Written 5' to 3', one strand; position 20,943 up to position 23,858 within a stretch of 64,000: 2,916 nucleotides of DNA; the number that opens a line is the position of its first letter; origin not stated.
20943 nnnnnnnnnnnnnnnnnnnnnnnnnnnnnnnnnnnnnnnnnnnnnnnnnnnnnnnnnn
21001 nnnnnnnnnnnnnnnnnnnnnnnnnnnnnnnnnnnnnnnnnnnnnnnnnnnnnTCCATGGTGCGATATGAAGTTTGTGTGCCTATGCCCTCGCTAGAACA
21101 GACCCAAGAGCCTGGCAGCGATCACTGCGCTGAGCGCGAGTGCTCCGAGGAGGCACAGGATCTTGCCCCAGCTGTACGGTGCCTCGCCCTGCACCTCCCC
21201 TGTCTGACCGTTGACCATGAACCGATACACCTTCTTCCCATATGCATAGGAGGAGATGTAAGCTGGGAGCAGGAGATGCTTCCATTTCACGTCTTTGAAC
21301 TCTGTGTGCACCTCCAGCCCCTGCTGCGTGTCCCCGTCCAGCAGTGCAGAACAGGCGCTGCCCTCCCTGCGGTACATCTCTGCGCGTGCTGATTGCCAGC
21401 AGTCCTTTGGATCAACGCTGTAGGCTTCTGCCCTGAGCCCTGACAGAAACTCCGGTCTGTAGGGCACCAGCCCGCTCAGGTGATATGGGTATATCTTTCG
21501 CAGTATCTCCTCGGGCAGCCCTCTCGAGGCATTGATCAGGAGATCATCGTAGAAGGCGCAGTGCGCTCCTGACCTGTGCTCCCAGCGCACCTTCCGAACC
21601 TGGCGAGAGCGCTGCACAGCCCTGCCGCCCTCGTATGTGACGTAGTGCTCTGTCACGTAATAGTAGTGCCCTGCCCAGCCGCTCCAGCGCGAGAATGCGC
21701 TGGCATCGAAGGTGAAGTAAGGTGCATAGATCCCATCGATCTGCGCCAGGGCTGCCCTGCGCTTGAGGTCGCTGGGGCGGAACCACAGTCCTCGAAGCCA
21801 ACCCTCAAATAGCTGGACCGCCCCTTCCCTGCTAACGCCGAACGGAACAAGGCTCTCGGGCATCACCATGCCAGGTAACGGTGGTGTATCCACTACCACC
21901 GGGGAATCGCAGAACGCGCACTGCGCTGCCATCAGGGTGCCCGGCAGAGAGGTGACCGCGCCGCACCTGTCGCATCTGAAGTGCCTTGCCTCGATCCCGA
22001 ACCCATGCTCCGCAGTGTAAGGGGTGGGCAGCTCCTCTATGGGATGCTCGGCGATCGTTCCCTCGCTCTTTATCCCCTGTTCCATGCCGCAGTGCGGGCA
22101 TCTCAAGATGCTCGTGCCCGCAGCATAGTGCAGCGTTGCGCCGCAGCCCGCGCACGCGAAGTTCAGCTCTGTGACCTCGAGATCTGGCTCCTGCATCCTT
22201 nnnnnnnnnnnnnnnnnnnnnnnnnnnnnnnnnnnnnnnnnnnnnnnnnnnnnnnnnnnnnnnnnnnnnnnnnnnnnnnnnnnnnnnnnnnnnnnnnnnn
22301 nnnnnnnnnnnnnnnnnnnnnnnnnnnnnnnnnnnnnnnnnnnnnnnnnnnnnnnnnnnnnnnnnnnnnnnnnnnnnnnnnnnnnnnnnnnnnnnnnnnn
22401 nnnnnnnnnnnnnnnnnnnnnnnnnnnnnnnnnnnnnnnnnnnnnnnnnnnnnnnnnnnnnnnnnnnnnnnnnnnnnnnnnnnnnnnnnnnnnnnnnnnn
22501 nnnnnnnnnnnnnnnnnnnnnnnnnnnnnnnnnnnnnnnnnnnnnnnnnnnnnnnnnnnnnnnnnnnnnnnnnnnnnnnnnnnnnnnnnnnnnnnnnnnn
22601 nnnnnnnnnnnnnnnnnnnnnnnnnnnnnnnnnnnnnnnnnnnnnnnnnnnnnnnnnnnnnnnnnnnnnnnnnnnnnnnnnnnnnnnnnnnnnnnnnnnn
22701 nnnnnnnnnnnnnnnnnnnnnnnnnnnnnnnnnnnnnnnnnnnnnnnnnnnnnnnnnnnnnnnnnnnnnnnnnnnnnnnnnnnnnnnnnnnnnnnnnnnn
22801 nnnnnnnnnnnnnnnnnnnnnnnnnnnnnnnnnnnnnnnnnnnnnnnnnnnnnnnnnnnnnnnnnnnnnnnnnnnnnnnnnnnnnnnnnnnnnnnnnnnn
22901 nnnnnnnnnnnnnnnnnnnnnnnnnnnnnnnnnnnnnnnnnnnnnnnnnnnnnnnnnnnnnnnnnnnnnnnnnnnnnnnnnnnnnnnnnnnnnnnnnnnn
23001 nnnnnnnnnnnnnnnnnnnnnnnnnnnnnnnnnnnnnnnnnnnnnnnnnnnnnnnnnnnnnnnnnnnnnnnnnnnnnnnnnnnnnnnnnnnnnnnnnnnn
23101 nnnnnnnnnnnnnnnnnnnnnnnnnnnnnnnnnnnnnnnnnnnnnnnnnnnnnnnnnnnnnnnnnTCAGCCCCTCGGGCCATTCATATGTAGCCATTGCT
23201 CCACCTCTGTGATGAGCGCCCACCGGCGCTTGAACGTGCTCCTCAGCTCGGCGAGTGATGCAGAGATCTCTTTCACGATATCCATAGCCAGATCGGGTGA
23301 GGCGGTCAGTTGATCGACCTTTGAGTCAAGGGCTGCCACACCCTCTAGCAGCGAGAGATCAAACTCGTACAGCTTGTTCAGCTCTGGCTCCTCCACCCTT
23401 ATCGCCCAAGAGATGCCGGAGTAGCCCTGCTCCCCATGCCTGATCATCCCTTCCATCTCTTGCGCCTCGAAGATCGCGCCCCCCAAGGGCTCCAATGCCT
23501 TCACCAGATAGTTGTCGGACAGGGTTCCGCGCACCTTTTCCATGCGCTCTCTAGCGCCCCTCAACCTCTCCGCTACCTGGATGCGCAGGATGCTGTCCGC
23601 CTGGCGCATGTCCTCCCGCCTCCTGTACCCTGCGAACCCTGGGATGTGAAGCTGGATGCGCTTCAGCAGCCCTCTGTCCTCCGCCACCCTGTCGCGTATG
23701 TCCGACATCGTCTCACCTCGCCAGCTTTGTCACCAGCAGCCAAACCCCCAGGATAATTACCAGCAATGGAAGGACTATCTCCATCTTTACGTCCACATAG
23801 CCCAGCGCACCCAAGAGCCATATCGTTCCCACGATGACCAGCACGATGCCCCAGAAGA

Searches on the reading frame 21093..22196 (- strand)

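Call 46: search_protein_families(library=pfam, proteins=[window:21093-22196:-])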
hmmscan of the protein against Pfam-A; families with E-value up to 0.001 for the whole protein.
window:21093-22196:- (367 aa): 4 families
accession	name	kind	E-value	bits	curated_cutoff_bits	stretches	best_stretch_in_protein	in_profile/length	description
PF23547.1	Zn_ribbon_FGT1_1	-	2.9e-06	27.2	27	1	13-40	3-30/35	FORGETTER1 first zinc ribbon domain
PF23548.1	Zn_ribbon_FGT1_2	-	0.00015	21.7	27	0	14-39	4-29/35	FORGETTER1 second zinc ribbon domain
PF23458.2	DUF7130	-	0.0002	21.6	35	0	61-99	42-79/89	Domain of unknown function (DUF7130)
PF01155.25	HypA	-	0.0006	20.3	28.9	0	6-40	64-96/112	Hydrogenase/urease nickel incorporation, metallochaperone, hypA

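Call 70: search_protein_families(library=ncbifam, proteins=[window:21093-22196:-], max_evalue=0.01)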
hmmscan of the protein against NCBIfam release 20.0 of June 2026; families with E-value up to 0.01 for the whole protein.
window:21093-22196:- (367 aa): 0 families

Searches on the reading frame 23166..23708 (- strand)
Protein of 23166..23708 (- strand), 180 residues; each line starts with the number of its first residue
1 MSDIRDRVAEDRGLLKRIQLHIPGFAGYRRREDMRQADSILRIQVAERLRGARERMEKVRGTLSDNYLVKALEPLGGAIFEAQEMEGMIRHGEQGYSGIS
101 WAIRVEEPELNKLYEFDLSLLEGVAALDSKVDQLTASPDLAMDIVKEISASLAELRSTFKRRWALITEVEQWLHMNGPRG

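Call 20: search_protein_families(library=pfam, proteins=[window:23166-23708:-])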
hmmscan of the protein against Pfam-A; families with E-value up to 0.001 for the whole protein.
window:23166-23708:- (180 aa): 0 families

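Call 70: search_protein_families(library=ncbifam, proteins=[window:23166-23708:-], max_evalue=0.01)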
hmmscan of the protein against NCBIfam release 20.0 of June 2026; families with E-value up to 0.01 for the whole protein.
window:23166-23708:- (180 aa): 1 family
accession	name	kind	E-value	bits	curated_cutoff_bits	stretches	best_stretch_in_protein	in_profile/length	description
NF047596.1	LIMLP_15305_fam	equivalog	9.6e-10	38.6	210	1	6-165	9-172/175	LIMLP_15305 family protein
